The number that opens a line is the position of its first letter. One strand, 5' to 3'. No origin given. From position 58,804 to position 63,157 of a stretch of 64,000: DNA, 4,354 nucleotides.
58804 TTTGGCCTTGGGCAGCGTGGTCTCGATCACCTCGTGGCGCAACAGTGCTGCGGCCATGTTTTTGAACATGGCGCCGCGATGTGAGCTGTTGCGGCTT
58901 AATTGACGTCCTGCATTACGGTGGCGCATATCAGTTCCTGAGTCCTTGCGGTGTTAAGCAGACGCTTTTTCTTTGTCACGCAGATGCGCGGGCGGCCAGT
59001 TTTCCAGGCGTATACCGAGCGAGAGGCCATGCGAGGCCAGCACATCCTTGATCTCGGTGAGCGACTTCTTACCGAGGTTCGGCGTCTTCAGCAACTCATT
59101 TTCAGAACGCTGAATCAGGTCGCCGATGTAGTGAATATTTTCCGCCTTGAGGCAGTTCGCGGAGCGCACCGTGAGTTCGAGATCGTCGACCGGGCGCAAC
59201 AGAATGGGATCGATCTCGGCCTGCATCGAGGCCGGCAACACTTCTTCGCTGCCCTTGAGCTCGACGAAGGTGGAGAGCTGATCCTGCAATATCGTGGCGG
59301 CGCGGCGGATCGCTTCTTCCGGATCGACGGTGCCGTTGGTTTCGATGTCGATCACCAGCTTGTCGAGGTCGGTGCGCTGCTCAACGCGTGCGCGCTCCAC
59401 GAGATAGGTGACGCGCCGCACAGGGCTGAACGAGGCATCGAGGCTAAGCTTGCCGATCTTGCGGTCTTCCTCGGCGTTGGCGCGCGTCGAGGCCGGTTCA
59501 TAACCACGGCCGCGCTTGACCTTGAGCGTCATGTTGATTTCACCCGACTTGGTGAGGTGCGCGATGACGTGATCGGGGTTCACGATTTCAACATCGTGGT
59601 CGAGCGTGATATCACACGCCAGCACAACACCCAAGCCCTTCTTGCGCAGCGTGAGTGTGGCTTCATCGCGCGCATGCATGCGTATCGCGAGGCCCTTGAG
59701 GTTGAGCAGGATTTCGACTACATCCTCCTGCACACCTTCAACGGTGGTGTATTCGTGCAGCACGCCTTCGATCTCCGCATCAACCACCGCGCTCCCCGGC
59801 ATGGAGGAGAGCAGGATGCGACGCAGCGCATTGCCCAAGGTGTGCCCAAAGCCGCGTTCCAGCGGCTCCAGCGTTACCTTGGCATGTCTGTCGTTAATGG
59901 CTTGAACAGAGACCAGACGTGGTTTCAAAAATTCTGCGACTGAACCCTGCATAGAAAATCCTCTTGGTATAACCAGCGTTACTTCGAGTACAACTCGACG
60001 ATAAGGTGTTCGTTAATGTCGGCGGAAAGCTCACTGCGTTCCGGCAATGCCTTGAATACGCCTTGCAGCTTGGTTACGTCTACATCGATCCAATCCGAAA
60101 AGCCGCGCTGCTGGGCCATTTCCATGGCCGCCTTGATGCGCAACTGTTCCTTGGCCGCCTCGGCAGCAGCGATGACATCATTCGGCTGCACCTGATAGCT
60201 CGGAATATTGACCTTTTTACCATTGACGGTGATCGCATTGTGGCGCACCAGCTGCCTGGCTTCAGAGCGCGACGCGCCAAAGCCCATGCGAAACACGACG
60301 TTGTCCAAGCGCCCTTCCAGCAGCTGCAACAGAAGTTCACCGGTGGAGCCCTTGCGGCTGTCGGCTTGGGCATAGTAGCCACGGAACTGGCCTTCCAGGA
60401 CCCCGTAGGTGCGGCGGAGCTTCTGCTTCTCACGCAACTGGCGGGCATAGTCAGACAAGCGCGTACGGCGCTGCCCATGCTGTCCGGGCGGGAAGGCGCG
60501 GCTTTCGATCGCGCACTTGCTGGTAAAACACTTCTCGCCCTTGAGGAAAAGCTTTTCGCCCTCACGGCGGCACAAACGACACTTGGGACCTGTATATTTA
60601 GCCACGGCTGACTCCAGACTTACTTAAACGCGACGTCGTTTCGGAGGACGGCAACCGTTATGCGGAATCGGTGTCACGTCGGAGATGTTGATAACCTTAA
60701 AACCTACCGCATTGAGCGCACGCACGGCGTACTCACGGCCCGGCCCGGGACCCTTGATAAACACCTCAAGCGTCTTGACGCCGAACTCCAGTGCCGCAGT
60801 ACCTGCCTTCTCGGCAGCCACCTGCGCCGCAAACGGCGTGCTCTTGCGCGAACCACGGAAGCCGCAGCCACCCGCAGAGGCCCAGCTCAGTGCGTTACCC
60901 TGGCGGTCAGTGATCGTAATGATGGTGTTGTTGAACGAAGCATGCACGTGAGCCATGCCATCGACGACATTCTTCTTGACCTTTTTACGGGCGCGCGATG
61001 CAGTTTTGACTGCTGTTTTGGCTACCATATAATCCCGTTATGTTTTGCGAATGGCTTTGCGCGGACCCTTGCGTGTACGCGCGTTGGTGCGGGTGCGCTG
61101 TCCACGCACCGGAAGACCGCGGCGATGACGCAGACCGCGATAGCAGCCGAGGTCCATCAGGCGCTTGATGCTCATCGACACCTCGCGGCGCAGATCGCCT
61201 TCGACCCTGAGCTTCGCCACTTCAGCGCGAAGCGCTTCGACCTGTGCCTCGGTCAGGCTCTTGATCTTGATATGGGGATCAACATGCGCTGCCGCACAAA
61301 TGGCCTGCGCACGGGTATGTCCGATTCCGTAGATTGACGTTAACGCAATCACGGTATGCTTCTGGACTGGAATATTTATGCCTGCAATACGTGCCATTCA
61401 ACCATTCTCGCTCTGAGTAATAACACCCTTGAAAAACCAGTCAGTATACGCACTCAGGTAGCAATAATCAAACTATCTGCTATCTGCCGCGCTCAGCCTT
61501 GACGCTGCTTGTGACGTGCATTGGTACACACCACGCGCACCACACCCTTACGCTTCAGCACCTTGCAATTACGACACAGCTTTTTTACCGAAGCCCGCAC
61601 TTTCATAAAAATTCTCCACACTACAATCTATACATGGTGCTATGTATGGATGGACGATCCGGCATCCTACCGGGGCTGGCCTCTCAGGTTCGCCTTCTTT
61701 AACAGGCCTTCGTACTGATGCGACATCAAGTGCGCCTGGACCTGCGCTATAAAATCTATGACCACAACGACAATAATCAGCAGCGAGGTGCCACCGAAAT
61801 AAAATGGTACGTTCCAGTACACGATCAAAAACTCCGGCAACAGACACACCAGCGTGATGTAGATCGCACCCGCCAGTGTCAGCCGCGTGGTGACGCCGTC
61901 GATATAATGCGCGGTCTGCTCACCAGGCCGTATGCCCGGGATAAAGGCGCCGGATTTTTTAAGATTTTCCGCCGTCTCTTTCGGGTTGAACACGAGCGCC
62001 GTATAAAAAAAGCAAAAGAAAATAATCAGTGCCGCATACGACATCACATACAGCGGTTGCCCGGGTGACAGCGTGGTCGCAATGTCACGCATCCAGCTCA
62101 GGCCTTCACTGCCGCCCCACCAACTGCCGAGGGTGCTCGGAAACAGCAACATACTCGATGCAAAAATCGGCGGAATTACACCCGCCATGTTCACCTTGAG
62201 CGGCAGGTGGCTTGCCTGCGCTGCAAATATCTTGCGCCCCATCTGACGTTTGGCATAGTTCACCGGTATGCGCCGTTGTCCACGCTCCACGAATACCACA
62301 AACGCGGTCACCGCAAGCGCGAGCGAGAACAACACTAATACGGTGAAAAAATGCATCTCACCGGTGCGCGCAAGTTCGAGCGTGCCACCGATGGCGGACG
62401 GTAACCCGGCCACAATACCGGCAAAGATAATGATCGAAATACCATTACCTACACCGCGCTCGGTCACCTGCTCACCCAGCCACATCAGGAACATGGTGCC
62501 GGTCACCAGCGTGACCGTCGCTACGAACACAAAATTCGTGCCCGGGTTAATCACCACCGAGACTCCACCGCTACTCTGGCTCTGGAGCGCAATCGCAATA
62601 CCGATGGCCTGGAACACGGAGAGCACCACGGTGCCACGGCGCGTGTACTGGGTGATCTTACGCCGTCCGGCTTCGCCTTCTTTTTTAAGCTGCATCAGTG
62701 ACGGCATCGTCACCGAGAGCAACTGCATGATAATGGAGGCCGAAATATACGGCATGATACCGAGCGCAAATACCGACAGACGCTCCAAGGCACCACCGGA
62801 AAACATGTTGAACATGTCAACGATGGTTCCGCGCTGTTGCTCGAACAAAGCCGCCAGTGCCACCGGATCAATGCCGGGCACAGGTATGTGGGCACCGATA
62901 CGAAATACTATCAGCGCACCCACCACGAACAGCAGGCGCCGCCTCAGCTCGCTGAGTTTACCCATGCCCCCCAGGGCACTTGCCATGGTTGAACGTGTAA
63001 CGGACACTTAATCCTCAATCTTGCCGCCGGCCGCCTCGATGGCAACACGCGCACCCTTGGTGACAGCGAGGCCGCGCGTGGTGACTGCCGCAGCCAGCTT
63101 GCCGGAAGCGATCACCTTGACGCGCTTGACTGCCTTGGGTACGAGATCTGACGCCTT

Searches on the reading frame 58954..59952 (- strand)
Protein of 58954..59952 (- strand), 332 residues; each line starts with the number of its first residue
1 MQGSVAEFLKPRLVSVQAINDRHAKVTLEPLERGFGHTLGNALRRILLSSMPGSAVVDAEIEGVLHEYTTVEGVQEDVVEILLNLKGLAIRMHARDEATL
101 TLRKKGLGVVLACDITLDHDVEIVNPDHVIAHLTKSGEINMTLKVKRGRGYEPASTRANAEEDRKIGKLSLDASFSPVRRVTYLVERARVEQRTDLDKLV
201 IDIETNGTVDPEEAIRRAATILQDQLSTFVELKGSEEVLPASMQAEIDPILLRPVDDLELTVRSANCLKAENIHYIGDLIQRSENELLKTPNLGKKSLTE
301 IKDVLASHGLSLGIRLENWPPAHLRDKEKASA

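Call 17: search_protein_families(library=ncbifam, proteins=[window:58954-59952:-], max_evalue=0.00001)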
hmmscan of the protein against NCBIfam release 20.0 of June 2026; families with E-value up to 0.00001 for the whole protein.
window:58954-59952:- (332 aa): 9 families
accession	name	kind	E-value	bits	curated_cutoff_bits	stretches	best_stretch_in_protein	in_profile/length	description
NF003513.0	PRK05182.1-2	equivalog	1.6e-128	428.4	302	1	4-329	5-332/338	DNA-directed RNA polymerase subunit alpha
TIGR02027.1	rpoA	equivalog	2.2e-109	365.2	227.8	1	24-313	2-296/298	DNA-directed RNA polymerase subunit alpha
NF003519.0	PRK05182.2-5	equivalog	1.4e-105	352.8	277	1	10-314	6-316/320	DNA-directed RNA polymerase subunit alpha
NF003515.0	PRK05182.2-1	equivalog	7.2e-97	324.4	406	1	7-312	3-310/314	DNA-directed RNA polymerase subunit alpha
NF003514.0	PRK05182.1-4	equivalog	7.4e-94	314.1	434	1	15-325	10-321/338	DNA-directed RNA polymerase subunit alpha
NF003517.0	PRK05182.2-3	equivalog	2.1e-88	296.6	356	1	6-318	6-324/344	DNA-directed RNA polymerase subunit alpha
NF003516.0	PRK05182.2-2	equivalog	1.2e-83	280.9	353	1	20-317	17-308/315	DNA-directed RNA polymerase subunit alpha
NF003518.0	PRK05182.2-4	equivalog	1.4e-81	274.1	523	1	6-312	2-308/312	DNA-directed RNA polymerase subunit alpha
NF001988.0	PRK00783.1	equivalog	9.6e-10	38.6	153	0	185-231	213-259/266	DNA-directed RNA polymerase subunit D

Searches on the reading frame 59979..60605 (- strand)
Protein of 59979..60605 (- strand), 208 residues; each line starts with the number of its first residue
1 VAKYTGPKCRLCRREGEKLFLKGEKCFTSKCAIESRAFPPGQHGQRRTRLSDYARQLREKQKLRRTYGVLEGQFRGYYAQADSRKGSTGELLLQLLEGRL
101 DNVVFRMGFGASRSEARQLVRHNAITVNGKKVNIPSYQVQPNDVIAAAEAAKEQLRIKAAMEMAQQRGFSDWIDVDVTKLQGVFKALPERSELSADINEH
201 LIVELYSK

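Call 17: search_protein_families(library=ncbifam, proteins=[window:59979-60605:-], max_evalue=0.00001)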
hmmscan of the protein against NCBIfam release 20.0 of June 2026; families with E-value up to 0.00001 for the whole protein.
window:59979-60605:- (208 aa): 5 families
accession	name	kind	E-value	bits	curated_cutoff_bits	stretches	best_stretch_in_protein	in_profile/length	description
NF003717.0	PRK05327.1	equivalog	3.3e-84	281.8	116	1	1-208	1-202/202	30S ribosomal protein S4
TIGR01017.1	rpsD_bact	equivalog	1.1e-74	250.5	177.2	1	3-208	1-200/200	30S ribosomal protein S4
NF003139.0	PRK04051.1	equivalog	5.6e-12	45.9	138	1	94-143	99-148/179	30S ribosomal protein S4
TIGR01018.1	uS4_arch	equivalog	7.9e-10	38.9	82.25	1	94-141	100-147/162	30S ribosomal protein S4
TIGR00478.1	tly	subfamily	9.7e-07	28.3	185.8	1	99-149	1-51/228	TlyA family rRNA (cytidine-2'-O)-methyltransferase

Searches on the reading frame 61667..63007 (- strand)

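Call 17: search_protein_families(library=ncbifam, proteins=[window:61667-63007:-], max_evalue=0.00001)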
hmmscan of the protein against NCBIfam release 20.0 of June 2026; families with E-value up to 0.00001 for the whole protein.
window:61667-63007:- (446 aa): 3 families
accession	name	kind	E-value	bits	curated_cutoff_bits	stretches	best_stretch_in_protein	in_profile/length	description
TIGR00967.1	3a0501s007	equivalog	3.9e-130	434.5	253.6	1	22-432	1-414/414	preprotein translocase subunit SecY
NF009082.0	PRK12417.1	equivalog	4.4e-55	187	353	1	23-438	14-404/406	accessory Sec system protein translocase subunit SecY2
TIGR02920.1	acc_sec_Y2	equivalog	8.8e-51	172.9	249.6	1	23-436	4-395/395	accessory Sec system protein translocase subunit SecY2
